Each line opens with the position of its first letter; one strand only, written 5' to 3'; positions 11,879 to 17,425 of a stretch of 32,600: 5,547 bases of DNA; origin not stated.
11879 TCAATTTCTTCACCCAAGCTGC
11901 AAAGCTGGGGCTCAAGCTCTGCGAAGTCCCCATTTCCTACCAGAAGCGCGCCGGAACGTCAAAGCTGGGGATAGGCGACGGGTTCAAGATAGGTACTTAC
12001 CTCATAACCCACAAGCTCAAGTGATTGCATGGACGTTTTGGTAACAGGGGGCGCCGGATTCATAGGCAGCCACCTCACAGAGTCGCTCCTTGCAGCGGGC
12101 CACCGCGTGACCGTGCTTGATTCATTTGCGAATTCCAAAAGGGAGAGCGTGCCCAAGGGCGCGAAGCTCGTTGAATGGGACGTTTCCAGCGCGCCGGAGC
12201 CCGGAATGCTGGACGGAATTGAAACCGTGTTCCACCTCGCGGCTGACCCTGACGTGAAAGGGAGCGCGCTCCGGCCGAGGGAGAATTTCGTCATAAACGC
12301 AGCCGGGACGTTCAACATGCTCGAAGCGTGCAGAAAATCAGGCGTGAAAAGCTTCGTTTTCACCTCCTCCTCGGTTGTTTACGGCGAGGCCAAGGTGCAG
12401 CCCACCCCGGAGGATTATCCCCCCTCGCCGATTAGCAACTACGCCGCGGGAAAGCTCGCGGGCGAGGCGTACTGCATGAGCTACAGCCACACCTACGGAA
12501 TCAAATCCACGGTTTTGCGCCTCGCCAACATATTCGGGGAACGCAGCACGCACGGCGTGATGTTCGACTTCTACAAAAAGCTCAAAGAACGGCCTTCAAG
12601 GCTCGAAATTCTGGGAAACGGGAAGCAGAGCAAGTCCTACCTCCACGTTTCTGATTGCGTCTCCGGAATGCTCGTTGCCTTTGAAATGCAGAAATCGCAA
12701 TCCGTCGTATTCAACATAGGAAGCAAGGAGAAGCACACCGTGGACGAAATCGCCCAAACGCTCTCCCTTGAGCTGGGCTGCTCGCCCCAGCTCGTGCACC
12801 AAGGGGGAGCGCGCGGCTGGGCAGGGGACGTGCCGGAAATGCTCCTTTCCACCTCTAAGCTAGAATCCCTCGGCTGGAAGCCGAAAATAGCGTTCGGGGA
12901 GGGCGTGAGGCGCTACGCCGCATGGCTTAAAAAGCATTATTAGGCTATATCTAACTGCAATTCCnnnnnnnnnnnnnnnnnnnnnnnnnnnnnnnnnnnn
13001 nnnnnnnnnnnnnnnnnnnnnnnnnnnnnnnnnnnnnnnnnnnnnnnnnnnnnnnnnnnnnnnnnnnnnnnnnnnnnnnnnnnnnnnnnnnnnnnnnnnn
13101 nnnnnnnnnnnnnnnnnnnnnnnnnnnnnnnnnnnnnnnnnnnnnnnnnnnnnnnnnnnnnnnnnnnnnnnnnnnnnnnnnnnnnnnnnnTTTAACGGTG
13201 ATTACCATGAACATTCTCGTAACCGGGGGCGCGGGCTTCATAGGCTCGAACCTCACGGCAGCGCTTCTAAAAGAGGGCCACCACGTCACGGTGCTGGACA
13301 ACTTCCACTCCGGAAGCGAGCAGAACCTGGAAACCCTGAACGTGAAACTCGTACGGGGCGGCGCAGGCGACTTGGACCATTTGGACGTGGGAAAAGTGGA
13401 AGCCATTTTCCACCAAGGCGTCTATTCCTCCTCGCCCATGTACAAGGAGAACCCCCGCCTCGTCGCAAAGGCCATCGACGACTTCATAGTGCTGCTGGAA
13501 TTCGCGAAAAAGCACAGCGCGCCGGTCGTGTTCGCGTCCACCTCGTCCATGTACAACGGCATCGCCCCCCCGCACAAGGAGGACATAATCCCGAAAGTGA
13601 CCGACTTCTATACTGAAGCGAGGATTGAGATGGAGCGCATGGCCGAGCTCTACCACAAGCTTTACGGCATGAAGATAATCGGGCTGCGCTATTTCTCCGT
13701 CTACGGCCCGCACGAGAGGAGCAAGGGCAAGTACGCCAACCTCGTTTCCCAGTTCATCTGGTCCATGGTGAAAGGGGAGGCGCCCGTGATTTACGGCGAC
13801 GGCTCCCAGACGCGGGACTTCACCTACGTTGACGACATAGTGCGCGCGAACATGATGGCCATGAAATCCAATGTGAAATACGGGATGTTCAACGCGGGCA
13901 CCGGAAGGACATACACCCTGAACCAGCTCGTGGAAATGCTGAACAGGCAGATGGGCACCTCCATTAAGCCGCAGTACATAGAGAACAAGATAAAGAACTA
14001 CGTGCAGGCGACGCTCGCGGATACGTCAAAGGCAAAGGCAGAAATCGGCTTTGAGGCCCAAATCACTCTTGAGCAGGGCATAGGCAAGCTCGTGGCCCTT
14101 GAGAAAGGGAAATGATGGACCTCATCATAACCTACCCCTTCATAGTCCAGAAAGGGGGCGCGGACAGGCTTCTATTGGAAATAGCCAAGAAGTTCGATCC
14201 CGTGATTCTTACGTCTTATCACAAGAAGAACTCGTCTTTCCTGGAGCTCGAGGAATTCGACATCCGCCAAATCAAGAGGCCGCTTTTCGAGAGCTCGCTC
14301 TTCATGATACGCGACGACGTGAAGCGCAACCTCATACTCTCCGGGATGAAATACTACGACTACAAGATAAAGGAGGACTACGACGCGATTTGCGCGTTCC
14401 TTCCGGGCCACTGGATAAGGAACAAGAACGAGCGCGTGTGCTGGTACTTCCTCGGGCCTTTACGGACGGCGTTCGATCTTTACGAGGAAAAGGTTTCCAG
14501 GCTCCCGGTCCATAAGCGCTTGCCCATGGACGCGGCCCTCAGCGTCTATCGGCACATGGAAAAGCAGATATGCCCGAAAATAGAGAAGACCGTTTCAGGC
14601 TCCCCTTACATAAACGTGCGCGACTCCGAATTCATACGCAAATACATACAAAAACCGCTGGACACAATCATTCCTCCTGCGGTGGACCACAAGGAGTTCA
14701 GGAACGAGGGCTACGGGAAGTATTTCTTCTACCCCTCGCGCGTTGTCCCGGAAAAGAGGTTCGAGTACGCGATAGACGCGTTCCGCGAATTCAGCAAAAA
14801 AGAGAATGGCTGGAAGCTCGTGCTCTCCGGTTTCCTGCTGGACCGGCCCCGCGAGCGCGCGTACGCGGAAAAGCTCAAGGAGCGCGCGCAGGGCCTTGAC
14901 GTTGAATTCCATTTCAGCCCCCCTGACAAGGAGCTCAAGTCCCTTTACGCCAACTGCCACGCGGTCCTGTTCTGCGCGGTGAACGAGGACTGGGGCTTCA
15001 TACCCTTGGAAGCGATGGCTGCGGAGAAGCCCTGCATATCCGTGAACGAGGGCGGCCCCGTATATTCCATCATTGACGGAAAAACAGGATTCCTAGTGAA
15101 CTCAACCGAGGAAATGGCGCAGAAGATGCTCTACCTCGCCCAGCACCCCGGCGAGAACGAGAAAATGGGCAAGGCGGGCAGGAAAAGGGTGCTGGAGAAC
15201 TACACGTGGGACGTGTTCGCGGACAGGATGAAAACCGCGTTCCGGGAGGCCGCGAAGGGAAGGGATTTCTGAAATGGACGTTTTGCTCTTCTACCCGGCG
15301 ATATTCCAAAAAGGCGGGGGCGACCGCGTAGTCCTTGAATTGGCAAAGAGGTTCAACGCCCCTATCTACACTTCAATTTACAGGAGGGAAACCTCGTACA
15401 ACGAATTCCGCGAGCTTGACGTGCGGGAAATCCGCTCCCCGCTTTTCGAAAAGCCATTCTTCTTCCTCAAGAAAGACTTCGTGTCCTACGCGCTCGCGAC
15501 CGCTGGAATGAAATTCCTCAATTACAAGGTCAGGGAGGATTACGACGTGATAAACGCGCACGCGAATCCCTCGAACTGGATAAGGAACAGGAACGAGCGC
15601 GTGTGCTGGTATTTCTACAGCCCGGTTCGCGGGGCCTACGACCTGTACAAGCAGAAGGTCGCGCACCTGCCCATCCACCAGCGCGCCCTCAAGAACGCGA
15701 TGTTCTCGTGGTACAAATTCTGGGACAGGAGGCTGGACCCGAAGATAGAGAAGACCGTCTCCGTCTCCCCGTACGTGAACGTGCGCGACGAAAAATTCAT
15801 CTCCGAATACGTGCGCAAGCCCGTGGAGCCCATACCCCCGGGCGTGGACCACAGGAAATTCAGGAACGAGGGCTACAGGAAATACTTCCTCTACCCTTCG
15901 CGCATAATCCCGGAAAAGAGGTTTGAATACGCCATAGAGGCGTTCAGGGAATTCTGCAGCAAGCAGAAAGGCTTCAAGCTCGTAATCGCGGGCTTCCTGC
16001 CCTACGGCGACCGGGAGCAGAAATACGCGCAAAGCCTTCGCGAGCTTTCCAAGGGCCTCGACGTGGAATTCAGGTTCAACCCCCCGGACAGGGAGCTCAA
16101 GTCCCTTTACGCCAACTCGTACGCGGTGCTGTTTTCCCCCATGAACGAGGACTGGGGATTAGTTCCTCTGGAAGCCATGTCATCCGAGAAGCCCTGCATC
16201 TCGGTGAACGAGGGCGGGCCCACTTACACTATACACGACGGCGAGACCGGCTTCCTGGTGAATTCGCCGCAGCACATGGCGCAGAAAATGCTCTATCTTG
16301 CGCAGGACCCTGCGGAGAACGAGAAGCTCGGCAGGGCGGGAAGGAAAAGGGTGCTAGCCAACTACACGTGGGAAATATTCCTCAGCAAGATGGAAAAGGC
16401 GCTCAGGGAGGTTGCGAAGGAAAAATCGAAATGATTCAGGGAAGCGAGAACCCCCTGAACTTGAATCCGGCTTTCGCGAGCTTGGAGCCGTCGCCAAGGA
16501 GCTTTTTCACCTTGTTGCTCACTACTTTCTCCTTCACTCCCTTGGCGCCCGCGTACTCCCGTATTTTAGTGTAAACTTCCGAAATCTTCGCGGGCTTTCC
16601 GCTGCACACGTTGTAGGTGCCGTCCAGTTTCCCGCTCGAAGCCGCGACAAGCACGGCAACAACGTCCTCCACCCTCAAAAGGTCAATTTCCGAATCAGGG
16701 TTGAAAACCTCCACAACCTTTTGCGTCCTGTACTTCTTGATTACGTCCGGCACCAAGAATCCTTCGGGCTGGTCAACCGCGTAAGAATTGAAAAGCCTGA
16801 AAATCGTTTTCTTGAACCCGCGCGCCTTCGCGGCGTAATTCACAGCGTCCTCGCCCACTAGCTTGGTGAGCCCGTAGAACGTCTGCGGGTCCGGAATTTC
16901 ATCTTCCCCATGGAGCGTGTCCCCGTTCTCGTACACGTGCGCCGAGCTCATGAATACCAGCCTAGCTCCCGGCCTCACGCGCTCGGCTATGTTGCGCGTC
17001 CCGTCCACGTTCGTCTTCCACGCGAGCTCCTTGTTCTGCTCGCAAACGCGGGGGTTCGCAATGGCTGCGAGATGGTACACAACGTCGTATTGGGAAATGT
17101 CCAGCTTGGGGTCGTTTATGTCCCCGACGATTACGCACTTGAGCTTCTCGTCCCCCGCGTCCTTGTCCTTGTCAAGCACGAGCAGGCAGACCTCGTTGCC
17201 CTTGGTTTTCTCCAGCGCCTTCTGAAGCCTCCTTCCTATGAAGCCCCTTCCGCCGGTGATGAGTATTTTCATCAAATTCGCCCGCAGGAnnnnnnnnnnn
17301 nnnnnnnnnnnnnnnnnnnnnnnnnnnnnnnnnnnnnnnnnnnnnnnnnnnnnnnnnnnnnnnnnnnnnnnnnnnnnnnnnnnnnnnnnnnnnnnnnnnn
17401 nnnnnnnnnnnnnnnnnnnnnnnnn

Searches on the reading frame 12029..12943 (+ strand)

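Call 90: search_protein_families(library=pfam, proteins=[window:12029-12943:+], max_evalue=0.0001)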
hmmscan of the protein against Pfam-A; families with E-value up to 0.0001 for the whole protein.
window:12029-12943:+ (304 aa): 7 families
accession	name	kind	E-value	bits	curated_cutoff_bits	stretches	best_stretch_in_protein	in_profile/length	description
PF01370.27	Epimerase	-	1.1e-53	182.6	20.9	1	3-231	1-240/240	NAD dependent epimerase/dehydratase family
PF16363.11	GDP_Man_Dehyd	-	1e-45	157.1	27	1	4-295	1-331/332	GDP-mannose 4,6 dehydratase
PF01073.25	3Beta_HSD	-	4.4e-21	75.6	22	1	4-217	1-228/280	3-beta hydroxysteroid dehydrogenase/isomerase family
PF04321.23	RmlD_sub_bind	-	9.5e-17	61.4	27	1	1-246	1-228/287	RmlD substrate binding domain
PF07993.18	NAD_binding_4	-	2e-13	50.6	20.1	1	62-178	87-216/258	Male sterility protein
PF13460.12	NAD_binding_10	-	2.1e-11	44.4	27.2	1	7-169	1-147/184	NAD(P)H-binding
PF02719.21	Polysacc_synt_2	-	9.3e-11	41.9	20.2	1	3-247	1-245/293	Polysaccharide biosynthesis protein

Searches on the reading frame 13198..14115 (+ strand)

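Call 90: search_protein_families(library=pfam, proteins=[window:13198-14115:+], max_evalue=0.0001)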
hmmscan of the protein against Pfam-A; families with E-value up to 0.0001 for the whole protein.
window:13198-14115:+ (305 aa): 6 families
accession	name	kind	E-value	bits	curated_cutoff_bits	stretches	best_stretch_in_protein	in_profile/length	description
PF01370.27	Epimerase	-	8.9e-44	150.1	20.9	1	6-234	1-240/240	NAD dependent epimerase/dehydratase family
PF16363.11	GDP_Man_Dehyd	-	1.7e-34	120.2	27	1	7-296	1-330/332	GDP-mannose 4,6 dehydratase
PF01073.25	3Beta_HSD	-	1.9e-08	34.1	22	1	7-224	1-231/280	3-beta hydroxysteroid dehydrogenase/isomerase family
PF05368.20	NmrA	-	5.7e-08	33.1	27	1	5-62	4-63/298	NmrA-like family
PF04321.23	RmlD_sub_bind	-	1e-06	28.5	27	1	4-240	1-219/287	RmlD substrate binding domain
PF07993.18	NAD_binding_4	-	1.4e-05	24.8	20.1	0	8-32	1-26/258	Male sterility protein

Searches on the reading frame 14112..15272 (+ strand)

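Call 90: search_protein_families(library=pfam, proteins=[window:14112-15272:+], max_evalue=0.0001)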
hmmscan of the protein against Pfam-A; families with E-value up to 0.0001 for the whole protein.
window:14112-15272:+ (386 aa): 3 families
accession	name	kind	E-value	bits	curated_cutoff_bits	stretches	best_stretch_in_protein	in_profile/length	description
PF00534.26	Glycos_transf_1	-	1e-28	100.4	26.4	1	196-359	9-172/172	Glycosyl transferases group 1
PF13692.12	Glyco_trans_1_4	-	1.4e-19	71.2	27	1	203-344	2-141/142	Glycosyl transferases group 1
PF13524.12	Glyco_trans_1_2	-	8.8e-09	35.9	25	1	263-373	28-142/144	Glycosyl transferase-like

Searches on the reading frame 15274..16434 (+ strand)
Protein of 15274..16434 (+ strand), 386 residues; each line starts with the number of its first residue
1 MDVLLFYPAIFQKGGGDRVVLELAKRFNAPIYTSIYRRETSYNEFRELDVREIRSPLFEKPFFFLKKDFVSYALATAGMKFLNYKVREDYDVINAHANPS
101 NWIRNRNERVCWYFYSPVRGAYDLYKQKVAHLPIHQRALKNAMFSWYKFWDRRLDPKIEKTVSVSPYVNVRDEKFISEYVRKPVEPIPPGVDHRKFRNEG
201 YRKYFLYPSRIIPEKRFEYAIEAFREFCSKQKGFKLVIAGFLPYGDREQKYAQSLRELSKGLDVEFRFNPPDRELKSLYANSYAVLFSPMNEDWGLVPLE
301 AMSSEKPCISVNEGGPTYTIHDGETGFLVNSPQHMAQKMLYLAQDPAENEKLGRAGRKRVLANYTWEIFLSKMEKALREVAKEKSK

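Call 90: search_protein_families(library=pfam, proteins=[window:15274-16434:+], max_evalue=0.0001)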
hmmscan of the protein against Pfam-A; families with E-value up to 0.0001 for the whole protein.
window:15274-16434:+ (386 aa): 5 families
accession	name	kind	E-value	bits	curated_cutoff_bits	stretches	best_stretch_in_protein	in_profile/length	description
PF00534.26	Glycos_transf_1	-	1.5e-30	106.5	26.4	1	194-359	7-172/172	Glycosyl transferases group 1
PF13692.12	Glyco_trans_1_4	-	5.4e-20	72.5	27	1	203-345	2-142/142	Glycosyl transferases group 1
PF13524.12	Glyco_trans_1_2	-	1.9e-07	31.6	25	1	232-367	13-136/144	Glycosyl transferase-like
PF20706.3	GT4-conflict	-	1.2e-05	24.9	26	1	182-321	172-321/385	Family 4 Glycosyltransferase in conflict systems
PF13439.12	Glyco_transf_4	-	4.3e-05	24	28.5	1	14-193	2-168/170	Glycosyltransferase Family 4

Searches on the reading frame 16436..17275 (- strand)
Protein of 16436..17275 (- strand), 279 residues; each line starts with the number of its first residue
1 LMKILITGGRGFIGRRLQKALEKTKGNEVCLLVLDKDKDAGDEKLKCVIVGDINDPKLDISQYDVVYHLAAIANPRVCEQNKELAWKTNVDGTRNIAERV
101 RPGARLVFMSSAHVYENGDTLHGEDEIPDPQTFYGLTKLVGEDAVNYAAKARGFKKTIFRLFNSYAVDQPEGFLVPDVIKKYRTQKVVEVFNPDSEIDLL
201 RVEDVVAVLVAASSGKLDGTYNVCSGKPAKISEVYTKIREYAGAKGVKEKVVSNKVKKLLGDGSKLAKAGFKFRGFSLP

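Call 90: search_protein_families(library=pfam, proteins=[window:16436-17275:-], max_evalue=0.0001)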
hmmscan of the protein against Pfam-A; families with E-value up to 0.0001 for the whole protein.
window:16436-17275:- (279 aa): 6 families
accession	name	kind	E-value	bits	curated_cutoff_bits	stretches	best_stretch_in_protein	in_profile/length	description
PF01370.27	Epimerase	-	1.6e-33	116.6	20.9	1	4-223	1-239/240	NAD dependent epimerase/dehydratase family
PF16363.11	GDP_Man_Dehyd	-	1e-21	78.2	27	1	5-258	1-282/332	GDP-mannose 4,6 dehydratase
PF04321.23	RmlD_sub_bind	-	6.7e-21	75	27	1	2-191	1-176/287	RmlD substrate binding domain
PF02719.21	Polysacc_synt_2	-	2.2e-13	50.5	20.2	1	4-248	1-253/293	Polysaccharide biosynthesis protein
PF01073.25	3Beta_HSD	-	6.5e-12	45.5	22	1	5-150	1-162/280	3-beta hydroxysteroid dehydrogenase/isomerase family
PF07993.18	NAD_binding_4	-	2.5e-11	43.6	20.1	1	6-165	1-208/258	Male sterility protein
